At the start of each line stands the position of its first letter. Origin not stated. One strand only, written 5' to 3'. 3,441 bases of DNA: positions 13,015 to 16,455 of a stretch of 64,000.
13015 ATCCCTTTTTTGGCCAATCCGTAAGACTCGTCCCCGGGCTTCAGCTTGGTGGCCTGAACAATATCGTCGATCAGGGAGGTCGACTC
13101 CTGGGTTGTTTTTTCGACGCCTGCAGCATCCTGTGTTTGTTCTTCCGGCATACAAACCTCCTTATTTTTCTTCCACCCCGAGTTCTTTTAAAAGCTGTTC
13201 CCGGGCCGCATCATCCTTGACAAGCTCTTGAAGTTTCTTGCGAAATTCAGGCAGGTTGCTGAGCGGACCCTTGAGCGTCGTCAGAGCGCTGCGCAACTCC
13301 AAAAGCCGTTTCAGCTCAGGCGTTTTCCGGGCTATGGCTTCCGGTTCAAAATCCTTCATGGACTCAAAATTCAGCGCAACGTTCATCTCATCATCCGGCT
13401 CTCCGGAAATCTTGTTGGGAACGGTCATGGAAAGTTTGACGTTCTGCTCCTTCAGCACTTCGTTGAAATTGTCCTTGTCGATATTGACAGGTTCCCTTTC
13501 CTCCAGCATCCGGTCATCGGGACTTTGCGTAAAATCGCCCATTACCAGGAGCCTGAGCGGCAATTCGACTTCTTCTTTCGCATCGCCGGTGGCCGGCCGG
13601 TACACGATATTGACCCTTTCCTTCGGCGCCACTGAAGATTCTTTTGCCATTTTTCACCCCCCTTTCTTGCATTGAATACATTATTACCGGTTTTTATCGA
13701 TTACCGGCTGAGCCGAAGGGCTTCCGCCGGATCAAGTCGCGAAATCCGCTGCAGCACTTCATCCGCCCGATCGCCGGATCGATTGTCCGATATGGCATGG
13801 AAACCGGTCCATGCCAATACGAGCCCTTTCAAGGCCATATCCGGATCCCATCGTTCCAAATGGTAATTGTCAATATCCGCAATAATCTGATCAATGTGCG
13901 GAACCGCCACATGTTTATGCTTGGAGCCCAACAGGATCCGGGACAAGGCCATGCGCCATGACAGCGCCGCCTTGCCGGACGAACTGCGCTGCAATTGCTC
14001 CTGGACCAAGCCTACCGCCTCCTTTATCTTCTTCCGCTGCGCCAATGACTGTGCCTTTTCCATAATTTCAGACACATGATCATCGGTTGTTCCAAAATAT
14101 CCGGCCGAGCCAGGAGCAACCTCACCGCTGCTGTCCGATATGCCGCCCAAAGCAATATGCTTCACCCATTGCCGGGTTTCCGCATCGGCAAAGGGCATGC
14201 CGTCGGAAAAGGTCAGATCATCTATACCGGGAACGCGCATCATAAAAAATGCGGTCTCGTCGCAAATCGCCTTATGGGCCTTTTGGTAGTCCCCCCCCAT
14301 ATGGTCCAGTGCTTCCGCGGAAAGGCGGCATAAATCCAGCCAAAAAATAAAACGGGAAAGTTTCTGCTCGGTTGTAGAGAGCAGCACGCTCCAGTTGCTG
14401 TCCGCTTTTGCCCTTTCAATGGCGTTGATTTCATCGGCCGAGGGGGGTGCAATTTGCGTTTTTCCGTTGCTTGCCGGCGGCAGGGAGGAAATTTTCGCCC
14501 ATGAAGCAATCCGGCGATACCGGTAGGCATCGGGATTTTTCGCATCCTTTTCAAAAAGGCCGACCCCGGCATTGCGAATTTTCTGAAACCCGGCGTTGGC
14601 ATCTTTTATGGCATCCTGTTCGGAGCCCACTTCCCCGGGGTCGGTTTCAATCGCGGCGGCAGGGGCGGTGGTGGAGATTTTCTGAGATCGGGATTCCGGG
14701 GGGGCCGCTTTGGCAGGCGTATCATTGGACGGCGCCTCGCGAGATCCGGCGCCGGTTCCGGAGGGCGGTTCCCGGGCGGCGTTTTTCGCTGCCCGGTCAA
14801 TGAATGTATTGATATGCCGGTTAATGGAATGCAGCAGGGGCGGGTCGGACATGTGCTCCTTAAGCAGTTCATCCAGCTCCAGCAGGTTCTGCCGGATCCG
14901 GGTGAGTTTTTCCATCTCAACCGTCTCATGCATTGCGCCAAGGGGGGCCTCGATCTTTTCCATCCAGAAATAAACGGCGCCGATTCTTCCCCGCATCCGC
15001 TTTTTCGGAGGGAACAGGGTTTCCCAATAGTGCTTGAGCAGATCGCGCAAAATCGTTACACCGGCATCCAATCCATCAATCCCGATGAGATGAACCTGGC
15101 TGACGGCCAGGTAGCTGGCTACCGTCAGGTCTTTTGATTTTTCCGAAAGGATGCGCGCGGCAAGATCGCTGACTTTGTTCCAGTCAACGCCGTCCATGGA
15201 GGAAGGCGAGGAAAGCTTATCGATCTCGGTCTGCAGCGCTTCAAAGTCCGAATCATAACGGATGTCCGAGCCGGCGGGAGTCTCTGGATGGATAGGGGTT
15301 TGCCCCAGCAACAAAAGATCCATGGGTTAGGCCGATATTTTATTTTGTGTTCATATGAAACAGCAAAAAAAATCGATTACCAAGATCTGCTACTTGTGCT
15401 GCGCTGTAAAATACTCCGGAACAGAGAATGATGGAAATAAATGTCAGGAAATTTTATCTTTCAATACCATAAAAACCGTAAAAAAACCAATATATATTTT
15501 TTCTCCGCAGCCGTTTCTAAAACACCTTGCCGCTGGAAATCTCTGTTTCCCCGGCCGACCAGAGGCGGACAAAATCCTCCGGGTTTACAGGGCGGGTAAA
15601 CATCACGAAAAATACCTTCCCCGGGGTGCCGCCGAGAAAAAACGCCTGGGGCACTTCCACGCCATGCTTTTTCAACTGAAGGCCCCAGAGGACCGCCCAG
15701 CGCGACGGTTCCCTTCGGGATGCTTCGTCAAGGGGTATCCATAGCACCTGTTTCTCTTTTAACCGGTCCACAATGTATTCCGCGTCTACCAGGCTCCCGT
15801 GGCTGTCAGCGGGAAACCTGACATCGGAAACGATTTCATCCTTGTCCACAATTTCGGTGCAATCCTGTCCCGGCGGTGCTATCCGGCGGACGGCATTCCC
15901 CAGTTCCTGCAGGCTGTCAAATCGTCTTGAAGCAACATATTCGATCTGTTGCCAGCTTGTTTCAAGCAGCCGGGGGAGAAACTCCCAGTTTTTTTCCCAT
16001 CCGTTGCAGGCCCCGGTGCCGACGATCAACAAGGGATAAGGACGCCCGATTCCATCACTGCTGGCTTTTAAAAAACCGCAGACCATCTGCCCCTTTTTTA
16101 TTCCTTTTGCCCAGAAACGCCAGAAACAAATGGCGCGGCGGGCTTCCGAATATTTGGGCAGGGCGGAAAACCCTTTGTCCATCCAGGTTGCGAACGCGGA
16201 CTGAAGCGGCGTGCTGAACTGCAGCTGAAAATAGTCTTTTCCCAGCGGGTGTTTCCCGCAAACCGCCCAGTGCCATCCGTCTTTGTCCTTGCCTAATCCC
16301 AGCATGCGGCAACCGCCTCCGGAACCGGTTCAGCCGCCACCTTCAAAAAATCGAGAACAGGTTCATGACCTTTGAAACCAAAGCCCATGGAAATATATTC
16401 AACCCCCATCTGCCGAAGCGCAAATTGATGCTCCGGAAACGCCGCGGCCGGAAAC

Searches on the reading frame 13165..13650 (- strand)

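Call 81: search_protein_families(library=pfam, proteins=[window:13165-13650:-], max_evalue=0.001)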
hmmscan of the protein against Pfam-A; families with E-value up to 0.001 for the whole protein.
window:13165-13650:- (162 aa): 1 family
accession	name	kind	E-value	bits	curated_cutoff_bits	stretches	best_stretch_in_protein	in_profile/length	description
PF05591.17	T6SS_VipA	-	1.5e-56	191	24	1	6-157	2-154/155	Type VI secretion system, VipA, VC_A0107 or Hcp2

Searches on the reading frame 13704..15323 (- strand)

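Call 81: search_protein_families(library=pfam, proteins=[window:13704-15323:-], max_evalue=0.001)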
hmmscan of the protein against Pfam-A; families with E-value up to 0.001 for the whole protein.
window:13704-15323:- (540 aa): 2 families
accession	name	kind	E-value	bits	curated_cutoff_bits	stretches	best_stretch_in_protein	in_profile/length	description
PF16989.10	T6SS_VasJ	-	2.1e-64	217.9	26.2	1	247-499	9-250/255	Type VI secretion, EvfE, EvfF, ImpA, BimE, VC_A0119, VasJ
PF06812.17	ImpA_N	-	9.5e-29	100.4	26.9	1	9-117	2-114/119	ImpA, N-terminal, type VI secretion system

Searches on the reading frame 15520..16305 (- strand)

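Call 81: search_protein_families(library=pfam, proteins=[window:15520-16305:-], max_evalue=0.001)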
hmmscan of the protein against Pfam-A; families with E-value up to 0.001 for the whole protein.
window:15520-16305:- (262 aa): 1 family
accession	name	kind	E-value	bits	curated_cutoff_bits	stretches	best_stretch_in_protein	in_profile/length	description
PF09867.14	TagF_N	-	1.9e-10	41.2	27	1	15-132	2-122/135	TagF N-terminal domain, Type VI secretion system-associated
